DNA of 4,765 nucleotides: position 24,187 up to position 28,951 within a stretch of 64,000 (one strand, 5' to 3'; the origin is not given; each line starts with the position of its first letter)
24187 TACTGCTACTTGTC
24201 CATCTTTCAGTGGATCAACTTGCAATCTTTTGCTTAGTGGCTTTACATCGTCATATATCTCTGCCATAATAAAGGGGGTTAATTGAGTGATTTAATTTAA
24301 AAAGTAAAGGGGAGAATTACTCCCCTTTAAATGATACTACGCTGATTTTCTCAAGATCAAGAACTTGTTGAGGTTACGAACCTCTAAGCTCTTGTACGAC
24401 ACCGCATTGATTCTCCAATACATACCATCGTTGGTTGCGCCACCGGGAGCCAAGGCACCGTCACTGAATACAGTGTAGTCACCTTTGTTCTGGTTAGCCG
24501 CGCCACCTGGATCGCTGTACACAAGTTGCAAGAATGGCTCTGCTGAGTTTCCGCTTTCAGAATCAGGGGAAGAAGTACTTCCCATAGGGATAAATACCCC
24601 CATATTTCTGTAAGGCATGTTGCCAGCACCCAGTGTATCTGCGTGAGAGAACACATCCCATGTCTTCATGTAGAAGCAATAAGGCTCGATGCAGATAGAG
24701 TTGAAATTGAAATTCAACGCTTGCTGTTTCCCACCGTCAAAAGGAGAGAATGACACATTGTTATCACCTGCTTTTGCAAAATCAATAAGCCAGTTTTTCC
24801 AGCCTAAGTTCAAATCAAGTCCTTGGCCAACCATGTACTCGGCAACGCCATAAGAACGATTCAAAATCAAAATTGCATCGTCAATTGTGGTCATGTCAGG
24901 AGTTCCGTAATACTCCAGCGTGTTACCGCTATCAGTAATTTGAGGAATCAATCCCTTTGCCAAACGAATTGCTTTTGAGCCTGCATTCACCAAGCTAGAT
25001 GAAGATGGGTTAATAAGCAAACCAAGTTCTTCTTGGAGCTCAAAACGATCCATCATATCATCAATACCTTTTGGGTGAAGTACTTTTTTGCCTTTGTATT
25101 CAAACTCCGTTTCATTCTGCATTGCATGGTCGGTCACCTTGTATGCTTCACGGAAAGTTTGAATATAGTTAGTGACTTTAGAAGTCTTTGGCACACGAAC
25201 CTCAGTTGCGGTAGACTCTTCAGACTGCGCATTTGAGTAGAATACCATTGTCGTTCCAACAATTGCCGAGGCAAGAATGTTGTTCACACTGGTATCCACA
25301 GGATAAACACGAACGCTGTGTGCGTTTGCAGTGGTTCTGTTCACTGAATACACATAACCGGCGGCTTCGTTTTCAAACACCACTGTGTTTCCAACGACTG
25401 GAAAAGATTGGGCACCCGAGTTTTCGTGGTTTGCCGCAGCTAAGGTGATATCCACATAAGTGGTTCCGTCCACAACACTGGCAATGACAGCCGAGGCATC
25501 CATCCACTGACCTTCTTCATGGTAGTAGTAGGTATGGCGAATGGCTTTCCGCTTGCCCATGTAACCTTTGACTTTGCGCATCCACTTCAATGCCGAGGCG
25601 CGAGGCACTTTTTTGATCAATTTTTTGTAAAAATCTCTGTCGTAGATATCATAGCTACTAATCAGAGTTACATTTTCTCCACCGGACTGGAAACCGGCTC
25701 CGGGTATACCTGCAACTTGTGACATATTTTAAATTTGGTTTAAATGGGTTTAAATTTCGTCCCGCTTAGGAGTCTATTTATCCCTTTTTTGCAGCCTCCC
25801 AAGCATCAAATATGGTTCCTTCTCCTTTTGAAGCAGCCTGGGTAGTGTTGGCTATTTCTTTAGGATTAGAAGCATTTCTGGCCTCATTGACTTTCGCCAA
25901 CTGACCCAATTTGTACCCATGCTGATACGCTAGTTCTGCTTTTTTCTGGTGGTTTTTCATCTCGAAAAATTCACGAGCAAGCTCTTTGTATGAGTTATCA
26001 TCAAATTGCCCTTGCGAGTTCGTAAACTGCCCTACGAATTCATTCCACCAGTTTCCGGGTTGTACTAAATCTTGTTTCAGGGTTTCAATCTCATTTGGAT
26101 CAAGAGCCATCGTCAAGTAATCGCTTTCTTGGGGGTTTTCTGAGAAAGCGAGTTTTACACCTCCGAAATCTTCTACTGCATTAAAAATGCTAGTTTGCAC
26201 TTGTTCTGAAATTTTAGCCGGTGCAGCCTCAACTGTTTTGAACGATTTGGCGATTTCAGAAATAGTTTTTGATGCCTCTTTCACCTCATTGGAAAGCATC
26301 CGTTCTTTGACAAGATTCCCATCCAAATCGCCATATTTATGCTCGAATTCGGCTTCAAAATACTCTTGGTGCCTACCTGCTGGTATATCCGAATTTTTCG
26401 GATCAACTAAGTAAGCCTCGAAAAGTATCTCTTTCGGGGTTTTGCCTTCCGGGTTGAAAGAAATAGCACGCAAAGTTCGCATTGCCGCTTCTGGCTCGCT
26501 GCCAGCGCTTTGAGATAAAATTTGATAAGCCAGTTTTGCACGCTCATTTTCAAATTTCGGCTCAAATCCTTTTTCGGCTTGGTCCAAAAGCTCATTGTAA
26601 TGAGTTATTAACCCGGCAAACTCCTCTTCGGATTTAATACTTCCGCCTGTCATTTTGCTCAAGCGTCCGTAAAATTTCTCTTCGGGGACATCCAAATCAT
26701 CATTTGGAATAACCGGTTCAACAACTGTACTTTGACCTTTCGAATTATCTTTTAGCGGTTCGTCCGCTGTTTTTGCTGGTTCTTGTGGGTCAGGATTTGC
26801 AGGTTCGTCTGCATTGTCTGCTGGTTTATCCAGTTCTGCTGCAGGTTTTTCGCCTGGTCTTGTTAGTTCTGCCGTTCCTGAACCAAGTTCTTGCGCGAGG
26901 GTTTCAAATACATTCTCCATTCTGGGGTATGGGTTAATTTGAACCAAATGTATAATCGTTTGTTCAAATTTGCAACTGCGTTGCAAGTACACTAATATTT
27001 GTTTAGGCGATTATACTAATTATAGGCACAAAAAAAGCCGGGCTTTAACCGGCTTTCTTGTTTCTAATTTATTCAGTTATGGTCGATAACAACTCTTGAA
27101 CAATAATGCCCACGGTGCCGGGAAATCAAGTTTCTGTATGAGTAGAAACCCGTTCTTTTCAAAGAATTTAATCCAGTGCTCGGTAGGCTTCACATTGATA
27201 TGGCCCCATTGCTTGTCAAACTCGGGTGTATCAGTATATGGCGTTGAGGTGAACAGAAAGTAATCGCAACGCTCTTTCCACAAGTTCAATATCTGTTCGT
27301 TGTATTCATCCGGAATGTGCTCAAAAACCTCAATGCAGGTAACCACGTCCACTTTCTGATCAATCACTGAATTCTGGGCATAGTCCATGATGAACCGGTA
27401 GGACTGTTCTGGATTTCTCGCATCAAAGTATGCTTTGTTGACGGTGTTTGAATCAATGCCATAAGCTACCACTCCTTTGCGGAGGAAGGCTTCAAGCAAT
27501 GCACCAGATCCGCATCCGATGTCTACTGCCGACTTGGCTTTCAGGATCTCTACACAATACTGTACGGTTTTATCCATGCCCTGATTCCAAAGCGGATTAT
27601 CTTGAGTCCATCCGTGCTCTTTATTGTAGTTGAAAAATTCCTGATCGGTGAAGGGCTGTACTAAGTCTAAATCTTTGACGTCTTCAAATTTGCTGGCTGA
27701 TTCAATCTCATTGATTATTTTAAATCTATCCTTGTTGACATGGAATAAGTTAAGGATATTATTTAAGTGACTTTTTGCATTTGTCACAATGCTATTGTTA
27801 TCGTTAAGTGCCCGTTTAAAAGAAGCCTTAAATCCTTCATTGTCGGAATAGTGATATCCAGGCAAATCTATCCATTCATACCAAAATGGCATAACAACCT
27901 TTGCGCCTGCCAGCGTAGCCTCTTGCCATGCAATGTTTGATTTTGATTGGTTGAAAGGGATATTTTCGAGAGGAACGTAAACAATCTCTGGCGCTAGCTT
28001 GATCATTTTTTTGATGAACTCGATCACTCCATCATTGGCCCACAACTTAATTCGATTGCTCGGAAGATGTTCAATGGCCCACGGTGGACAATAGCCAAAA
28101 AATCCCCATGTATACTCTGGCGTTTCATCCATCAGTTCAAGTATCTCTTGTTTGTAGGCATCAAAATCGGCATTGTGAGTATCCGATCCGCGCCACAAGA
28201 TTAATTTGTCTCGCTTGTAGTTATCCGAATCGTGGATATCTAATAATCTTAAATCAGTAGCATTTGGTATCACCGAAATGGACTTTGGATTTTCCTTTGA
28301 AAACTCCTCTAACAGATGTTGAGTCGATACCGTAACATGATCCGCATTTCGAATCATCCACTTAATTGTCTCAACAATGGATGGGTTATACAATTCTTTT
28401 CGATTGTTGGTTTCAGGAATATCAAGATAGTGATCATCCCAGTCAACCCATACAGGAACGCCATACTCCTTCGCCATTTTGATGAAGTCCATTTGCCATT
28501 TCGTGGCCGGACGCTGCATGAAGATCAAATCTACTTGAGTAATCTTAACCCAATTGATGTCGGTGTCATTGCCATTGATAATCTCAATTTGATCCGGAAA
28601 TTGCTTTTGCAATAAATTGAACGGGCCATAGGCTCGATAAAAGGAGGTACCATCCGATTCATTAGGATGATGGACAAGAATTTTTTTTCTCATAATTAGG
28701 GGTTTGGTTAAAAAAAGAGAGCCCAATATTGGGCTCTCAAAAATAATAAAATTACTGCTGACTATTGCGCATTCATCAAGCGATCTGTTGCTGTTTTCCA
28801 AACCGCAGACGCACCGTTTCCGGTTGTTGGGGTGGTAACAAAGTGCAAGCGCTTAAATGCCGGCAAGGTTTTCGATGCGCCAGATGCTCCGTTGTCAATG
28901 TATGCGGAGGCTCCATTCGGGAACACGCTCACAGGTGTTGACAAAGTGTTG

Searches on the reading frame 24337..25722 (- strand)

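Call 75: search_protein_families(library=phrogs, proteins=[window:24337-25722:-], max_evalue=0.00001)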
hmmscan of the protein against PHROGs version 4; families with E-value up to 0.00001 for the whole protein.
window:24337-25722:- (461 aa): 1 family
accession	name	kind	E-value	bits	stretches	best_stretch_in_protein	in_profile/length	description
phrog_13704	-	head and packaging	6.6e-23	82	1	18-458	31-446/452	virion structural protein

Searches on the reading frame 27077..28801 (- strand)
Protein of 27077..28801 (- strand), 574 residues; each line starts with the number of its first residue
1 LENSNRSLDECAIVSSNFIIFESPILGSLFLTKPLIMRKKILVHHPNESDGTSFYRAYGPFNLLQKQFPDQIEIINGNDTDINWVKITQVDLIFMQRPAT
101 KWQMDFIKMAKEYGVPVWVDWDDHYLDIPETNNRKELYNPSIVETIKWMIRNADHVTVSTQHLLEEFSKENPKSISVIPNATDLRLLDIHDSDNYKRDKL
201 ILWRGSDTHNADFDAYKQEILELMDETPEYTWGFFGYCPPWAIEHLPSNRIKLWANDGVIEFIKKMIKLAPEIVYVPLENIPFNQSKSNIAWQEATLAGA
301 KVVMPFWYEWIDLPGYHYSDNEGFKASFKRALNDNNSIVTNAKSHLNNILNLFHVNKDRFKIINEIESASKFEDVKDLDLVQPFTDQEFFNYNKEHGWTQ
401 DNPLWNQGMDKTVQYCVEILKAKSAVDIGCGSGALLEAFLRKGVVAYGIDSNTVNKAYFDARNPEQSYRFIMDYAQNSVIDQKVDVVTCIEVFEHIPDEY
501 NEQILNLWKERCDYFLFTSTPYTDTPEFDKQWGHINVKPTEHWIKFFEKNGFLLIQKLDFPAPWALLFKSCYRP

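Call 24: search_dna_similar(query=window:27077-28801:-, collection=phages, mode=protein, max_rows=12)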
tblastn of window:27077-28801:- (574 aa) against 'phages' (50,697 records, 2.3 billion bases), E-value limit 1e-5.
Records with a match: 4; places in all: 4; records where one place covers at least 80% of the query: 0.
Best place of each record, by identity: <60% 4.
By first word of the organism name: Streptomyces 2; Arthrobacter 1; uncultured 1.
By host as written in the record: Streptomyces mirabilis NRRL B-2400 2; Arthrobacter globiformis NRRL B-2979 1; - 1.
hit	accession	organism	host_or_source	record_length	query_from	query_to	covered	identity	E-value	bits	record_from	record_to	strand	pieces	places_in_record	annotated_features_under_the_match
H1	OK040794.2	Arthrobacter phage Atuin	Arthrobacter globiformis NRRL B-2979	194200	48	315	47%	28.4%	7e-8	62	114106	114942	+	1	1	165: glycosyltransferase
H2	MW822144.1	Streptomyces phage KimJongPhill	Streptomyces mirabilis NRRL B-2400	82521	48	303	45%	24.4%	3e-6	57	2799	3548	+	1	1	6: glycosyltransferase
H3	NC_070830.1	Streptomyces phage KimJongPhill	Streptomyces mirabilis NRRL B-2400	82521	48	303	45%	24.4%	3e-6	57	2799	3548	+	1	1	6: glycosyltransferase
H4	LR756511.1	uncultured phage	metagenomic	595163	37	303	47%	22.8%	5e-6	56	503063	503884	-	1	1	record has no annotation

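Call 75: search_protein_families(library=phrogs, proteins=[window:27077-28798:-], max_evalue=0.00001)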
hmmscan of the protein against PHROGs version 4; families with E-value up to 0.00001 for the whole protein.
window:27077-28798:- (573 aa): 3 families
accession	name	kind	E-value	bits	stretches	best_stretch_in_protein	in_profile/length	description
phrog_7162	-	moron, auxiliary metabolic gene and host takeover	1.8e-21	77.7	1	47-299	10-235/309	glycosyltransferase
phrog_22502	-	other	6.2e-08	33.7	1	385-498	37-154/276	methyltransferase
phrog_4752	-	other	6.5e-06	26.6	0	418-504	48-143/241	tRNA methyltransferase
